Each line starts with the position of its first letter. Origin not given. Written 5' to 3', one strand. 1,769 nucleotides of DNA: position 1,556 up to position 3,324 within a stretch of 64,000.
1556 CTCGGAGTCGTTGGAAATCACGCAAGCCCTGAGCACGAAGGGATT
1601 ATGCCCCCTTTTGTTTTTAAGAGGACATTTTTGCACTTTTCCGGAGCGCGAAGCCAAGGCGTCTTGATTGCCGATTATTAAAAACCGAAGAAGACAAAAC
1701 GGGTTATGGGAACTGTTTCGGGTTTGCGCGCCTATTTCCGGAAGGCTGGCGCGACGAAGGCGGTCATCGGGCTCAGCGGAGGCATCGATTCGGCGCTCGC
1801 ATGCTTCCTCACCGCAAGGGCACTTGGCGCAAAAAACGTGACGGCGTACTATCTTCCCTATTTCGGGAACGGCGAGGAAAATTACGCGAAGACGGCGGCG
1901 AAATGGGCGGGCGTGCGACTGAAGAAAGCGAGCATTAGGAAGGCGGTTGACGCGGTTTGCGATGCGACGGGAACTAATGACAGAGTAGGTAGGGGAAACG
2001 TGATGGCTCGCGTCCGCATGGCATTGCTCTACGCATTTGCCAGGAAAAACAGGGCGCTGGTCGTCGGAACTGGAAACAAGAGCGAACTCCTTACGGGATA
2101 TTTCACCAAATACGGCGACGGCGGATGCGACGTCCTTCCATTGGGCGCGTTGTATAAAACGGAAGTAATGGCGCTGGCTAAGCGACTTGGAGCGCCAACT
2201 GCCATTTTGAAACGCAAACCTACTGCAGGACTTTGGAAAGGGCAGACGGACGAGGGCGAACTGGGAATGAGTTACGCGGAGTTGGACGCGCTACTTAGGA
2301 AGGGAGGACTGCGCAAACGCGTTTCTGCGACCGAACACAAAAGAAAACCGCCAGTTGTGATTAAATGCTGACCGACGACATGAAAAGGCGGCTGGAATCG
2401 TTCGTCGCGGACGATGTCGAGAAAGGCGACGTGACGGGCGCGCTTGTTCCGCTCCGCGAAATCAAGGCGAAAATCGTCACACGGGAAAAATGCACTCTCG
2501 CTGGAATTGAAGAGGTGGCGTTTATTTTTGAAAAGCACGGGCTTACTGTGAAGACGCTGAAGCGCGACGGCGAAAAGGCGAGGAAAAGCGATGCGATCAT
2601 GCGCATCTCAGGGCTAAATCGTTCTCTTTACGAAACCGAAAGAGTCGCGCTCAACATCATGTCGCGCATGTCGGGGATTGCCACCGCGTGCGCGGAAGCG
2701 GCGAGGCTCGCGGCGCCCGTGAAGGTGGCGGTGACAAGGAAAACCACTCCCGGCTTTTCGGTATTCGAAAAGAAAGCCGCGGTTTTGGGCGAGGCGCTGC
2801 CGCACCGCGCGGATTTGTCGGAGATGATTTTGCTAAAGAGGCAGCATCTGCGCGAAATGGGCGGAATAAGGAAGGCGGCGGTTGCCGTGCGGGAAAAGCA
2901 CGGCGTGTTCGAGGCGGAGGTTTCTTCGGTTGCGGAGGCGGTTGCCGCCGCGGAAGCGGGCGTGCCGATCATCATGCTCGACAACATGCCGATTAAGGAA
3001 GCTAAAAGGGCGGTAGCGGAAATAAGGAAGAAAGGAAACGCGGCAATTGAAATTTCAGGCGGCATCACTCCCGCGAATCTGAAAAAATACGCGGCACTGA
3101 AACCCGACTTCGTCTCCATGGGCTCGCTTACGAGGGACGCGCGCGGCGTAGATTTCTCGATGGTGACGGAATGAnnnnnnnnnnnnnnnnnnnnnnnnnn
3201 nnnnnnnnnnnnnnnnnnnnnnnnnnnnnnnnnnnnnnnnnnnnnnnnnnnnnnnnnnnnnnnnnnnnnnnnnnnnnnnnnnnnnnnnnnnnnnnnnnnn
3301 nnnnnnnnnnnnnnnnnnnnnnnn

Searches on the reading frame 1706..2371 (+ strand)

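Call 3: search_protein_families(library=pfam, proteins=[window:1706-2371:+], max_evalue=0.01)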
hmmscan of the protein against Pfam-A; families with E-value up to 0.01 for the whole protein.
window:1706-2371:+ (221 aa): 4 families
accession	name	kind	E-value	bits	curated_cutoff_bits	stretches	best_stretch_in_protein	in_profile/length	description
PF02540.23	NAD_synthase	-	5.7e-66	222.5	21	1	4-201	6-204/242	NAD synthase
PF00733.27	Asn_synthase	-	0.00028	21.1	21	1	23-115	24-117/354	Asparagine synthase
PF03054.22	tRNA_Me_trans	-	0.00071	19.7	20.6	0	18-58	2-40/202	tRNA methyl transferase HUP domain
PF06508.19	QueC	-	0.0021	18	22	0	18-77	1-60/210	Queuosine biosynthesis protein QueC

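Call 4: search_protein_families(library=ncbifam, proteins=[window:1706-2371:+], max_evalue=0.01)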
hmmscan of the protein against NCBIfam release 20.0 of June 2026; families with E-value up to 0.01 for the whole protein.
window:1706-2371:+ (221 aa): 12 families
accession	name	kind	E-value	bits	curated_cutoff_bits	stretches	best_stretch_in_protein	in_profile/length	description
NF010587.0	PRK13980.1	equivalog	8.9e-76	254.6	255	1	6-198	21-215/267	NAD+ synthase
TIGR00552.1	nadE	equivalog_domain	5.4e-64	215.8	63.65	1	7-219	13-244/251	NAD(+) synthase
NF001979.1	PRK00768.1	equivalog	6.8e-40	137.2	250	1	5-216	26-263/266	NAD(+) synthase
NF010588.0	PRK13981.1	equivalog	2.8e-39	134.9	479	1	4-198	273-480/546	NAD+ synthase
NF002048.0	PRK00876.1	subfamily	7.7e-35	120.2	313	2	94-198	171-277/330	NAD(+) synthase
NF002730.0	PRK02628.1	equivalog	4.9e-18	64.7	473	1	4-137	347-493/677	NAD(+) synthase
TIGR00884.1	guaA_Cterm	equivalog_domain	2.5e-09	36.9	338.75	2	13-44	13-44/310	glutamine-hydrolyzing GMP synthase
NF000848.1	PRK00074.1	equivalog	6.9e-09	34.8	400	1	13-49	210-246/512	glutamine-hydrolyzing GMP synthase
TIGR00268.2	TIGR00268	equivalog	1.7e-06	27.5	150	1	17-80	14-79/259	ATP-dependent sacrificial sulfur transferase LarE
TIGR00420.1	trmU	equivalog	3.7e-05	22.7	236.95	1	18-70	2-45/351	tRNA 2-thiouridine(34) synthase MnmA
TIGR01536.1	asn_synth_AEB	equivalog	0.00042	19.5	267.1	1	18-132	254-371/517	asparagine synthase (glutamine-hydrolyzing)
NF001138.1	PRK00143.1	equivalog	0.0011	18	284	0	19-52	2-33/345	tRNA 2-thiouridine(34) synthase MnmA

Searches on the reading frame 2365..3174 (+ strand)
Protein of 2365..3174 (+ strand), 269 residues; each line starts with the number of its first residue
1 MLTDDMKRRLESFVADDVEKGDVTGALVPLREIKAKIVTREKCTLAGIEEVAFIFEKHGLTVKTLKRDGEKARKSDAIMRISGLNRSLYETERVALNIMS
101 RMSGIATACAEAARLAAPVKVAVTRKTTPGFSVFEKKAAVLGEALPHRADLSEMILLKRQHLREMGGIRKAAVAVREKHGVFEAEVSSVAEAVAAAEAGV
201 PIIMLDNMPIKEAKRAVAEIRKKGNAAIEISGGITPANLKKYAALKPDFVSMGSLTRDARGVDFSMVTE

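Call 3: search_protein_families(library=pfam, proteins=[window:2365-3174:+], max_evalue=0.01)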
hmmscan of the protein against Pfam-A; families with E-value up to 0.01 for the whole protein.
window:2365-3174:+ (269 aa): 2 families
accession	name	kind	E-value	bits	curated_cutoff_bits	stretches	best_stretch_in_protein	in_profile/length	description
PF01729.25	QRPTase_C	-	5.1e-39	134.1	23.1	1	105-266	1-168/169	Quinolinate phosphoribosyl transferase, C-terminal domain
PF02749.22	QRPTase_N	-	2.2e-17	63.5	27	1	28-103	7-82/82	Quinolinate phosphoribosyl transferase, N-terminal domain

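Call 4: search_protein_families(library=ncbifam, proteins=[window:2365-3174:+], max_evalue=0.01)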
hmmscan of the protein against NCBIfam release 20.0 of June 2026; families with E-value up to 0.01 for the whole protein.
window:2365-3174:+ (269 aa): 4 families
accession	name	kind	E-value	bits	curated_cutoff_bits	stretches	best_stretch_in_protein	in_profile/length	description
TIGR00078.1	nadC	equivalog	1.3e-69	234.4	198.4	1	10-266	2-267/269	carboxylating nicotinate-nucleotide diphosphorylase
TIGR01334.1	modD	hypoth_equivalog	1.7e-19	70.3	178.85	1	9-245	7-255/277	ModD protein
NF006415.0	PRK08662.1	equivalog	6.1e-13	48.3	243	1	32-142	41-153/381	nicotinate phosphoribosyltransferase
NF005529.0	PRK07188.1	equivalog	4.6e-05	22.5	378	1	40-117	53-134/358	nicotinate phosphoribosyltransferase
